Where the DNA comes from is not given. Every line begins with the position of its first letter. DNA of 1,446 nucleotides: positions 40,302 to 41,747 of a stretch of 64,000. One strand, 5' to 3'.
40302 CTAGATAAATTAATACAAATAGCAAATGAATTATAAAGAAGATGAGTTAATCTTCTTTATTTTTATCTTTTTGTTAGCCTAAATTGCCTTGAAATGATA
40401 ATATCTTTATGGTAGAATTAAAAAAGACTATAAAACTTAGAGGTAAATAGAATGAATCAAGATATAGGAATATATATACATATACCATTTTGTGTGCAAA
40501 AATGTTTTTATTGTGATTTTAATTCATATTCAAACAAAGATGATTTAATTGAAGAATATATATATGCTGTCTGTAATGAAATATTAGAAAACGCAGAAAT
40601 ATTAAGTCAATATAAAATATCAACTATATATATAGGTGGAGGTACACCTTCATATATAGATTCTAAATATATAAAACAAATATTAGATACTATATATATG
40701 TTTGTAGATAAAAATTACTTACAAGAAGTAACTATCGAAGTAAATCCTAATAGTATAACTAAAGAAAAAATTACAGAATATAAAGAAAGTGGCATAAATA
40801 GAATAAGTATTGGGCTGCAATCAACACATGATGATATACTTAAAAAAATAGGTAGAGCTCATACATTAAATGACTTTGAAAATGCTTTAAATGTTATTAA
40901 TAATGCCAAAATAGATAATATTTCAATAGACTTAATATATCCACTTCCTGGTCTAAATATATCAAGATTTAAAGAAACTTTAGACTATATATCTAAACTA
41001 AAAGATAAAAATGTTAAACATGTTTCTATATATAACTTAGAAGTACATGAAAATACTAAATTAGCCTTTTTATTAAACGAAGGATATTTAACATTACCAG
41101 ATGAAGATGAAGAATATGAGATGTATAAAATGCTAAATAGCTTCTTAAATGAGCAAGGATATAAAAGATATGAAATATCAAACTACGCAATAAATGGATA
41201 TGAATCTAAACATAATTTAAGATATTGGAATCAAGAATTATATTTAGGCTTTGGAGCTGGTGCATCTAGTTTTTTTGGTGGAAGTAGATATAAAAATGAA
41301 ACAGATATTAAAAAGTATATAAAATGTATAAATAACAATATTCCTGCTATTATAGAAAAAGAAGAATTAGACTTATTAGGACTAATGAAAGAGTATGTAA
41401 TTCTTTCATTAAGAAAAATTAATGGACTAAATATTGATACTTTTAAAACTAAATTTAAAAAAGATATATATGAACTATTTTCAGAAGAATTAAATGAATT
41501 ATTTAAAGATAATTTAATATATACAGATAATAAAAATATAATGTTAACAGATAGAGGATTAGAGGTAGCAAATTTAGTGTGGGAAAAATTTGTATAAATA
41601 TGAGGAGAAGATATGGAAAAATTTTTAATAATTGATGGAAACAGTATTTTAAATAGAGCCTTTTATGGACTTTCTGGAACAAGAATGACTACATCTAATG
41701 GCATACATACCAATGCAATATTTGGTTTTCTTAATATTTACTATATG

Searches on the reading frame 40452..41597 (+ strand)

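Call 67: search_protein_families(library=pfam, proteins=[window:40452-41597:+], max_evalue=0.00001)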
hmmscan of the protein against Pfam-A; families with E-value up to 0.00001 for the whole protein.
window:40452-41597:+ (381 aa): 2 families
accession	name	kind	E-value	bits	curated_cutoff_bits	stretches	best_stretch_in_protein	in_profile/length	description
PF04055.27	Radical_SAM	-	2.8e-28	99.6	29.5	1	8-180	1-166/166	Radical SAM superfamily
PF06969.22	HemN_C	-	3.4e-08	33.9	24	1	311-370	6-65/67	HemN C-terminal domain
